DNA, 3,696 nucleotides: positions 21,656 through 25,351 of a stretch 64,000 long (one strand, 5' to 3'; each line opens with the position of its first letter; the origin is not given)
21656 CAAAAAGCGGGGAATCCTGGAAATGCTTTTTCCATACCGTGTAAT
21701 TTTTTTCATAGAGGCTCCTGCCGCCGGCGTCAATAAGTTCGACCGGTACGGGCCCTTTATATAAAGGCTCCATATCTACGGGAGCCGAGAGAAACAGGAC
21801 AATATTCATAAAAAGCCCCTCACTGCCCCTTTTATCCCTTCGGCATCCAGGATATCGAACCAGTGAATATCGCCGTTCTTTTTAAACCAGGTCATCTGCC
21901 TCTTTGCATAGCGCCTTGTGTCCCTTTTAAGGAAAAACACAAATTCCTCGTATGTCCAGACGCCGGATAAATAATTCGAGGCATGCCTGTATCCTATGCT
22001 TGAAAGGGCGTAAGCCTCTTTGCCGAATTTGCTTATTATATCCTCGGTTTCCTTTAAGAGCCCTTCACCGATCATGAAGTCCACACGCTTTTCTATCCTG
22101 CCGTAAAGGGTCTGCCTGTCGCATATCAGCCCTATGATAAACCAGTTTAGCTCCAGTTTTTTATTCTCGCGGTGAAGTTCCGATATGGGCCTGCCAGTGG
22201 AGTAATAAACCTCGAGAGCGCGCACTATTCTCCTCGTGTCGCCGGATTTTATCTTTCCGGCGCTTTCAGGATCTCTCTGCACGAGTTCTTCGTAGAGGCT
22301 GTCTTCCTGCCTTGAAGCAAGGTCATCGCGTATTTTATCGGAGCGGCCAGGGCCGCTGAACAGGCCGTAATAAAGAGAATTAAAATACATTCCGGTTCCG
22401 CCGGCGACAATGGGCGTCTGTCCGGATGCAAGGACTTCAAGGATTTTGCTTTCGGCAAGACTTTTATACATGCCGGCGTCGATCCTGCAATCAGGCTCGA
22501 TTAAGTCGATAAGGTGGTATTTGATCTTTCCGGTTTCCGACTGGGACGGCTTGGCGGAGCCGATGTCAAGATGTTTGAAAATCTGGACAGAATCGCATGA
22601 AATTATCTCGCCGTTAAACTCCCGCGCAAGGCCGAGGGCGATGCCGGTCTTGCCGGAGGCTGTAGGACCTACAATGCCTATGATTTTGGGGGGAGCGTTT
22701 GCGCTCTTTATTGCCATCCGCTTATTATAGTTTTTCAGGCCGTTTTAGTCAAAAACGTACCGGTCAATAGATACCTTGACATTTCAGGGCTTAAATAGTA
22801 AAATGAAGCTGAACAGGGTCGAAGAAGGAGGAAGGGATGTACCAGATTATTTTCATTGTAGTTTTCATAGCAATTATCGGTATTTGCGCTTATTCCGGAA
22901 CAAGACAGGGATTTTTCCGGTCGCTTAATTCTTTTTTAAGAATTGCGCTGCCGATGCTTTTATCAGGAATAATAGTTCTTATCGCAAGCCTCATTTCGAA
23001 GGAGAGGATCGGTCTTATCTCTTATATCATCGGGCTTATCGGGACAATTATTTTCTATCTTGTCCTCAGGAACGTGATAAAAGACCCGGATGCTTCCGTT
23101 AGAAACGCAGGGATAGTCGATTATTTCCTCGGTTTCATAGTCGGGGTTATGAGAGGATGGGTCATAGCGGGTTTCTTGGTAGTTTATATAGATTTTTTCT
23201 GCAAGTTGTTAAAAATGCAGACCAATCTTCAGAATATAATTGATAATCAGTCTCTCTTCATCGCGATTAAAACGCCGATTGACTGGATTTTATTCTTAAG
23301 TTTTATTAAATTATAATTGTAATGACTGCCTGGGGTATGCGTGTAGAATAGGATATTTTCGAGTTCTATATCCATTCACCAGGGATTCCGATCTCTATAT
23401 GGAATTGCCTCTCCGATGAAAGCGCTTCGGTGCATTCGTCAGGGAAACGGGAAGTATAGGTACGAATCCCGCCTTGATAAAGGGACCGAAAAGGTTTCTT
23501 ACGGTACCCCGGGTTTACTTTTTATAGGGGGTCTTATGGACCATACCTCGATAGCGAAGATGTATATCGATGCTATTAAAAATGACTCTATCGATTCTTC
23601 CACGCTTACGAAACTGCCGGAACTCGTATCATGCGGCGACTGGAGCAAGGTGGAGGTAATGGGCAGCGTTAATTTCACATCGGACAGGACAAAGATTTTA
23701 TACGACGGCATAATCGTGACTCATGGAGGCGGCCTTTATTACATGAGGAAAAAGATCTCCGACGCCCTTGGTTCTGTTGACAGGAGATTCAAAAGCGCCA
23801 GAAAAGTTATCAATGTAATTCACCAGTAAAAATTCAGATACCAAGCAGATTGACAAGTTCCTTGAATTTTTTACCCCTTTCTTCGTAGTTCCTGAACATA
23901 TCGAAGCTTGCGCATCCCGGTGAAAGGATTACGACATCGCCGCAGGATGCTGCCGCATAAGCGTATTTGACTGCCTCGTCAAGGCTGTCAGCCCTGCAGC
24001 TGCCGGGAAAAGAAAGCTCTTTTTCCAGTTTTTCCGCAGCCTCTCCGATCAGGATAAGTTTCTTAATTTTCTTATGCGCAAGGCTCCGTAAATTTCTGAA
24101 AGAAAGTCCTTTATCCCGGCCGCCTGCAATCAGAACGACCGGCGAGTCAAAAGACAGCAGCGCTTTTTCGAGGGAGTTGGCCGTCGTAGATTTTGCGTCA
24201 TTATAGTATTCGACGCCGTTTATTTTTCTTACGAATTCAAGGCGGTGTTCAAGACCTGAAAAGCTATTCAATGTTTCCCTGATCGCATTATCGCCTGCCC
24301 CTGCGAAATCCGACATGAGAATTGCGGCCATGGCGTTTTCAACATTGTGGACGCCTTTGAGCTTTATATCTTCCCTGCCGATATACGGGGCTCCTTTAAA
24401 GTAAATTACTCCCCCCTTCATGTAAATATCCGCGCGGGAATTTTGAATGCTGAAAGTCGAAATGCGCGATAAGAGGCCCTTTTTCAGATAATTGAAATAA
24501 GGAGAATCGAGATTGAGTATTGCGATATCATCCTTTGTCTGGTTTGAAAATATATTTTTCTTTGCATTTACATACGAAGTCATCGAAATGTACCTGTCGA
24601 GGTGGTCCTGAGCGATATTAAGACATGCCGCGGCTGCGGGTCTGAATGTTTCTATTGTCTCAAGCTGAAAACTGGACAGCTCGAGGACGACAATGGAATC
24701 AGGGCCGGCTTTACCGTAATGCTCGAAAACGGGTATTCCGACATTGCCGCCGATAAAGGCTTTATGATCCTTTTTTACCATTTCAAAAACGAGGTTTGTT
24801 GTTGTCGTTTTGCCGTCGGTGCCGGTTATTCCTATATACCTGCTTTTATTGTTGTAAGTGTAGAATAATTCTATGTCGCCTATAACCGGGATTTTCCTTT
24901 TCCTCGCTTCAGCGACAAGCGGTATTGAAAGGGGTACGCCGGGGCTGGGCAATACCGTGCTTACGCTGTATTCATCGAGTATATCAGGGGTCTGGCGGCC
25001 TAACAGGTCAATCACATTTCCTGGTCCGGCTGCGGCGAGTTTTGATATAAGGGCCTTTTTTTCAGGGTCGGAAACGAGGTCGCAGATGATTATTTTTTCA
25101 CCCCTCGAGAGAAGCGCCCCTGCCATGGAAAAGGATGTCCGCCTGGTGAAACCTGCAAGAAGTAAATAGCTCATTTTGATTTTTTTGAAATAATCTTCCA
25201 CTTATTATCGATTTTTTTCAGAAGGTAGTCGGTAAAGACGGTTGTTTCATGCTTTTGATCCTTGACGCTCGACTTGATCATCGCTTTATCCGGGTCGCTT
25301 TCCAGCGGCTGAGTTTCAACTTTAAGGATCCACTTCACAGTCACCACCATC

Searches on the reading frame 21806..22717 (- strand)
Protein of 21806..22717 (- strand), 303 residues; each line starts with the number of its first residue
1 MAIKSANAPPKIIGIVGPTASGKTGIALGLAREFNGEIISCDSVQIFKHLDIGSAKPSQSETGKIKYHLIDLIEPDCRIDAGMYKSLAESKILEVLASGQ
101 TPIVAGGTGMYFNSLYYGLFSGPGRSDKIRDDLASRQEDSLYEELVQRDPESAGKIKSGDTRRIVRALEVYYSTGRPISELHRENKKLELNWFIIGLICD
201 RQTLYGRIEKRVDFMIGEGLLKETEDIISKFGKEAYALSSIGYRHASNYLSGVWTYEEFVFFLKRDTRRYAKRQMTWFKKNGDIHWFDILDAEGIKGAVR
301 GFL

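Call 55: search_protein_families(library=pfam, proteins=[window:21806-22717:-], max_evalue=0.00001)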
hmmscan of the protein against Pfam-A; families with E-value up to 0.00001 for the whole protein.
window:21806-22717:- (303 aa): 2 families
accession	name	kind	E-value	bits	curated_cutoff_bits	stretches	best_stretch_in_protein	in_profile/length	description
PF01715.23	IPPT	-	1.6e-73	247.8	23.6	1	45-280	1-242/243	IPP transferase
PF01745.22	IPT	-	8.5e-08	32.3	20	1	12-66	3-57/233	Isopentenyl transferase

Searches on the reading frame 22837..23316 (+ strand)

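Call 55: search_protein_families(library=pfam, proteins=[window:22837-23316:+], max_evalue=0.00001)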
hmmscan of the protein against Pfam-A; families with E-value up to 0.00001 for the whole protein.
window:22837-23316:+ (159 aa): 1 family
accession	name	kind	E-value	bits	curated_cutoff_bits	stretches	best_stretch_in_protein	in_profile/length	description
PF02674.22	Colicin_V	-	9.4e-08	32.6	29.3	1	9-130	4-129/144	Colicin V production protein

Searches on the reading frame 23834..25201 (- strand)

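Call 55: search_protein_families(library=pfam, proteins=[window:23834-25201:-], max_evalue=0.00001)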
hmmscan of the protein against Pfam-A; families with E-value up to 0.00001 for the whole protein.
window:23834-25201:- (455 aa): 2 families
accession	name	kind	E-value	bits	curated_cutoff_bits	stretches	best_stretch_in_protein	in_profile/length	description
PF08245.18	Mur_ligase_M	-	2.3e-29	103.3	24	1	125-296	1-199/200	Mur ligase middle domain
PF02875.26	Mur_ligase_C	-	4e-11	44.3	28.4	1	319-428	1-125/127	Mur ligase, glutamate ligase domain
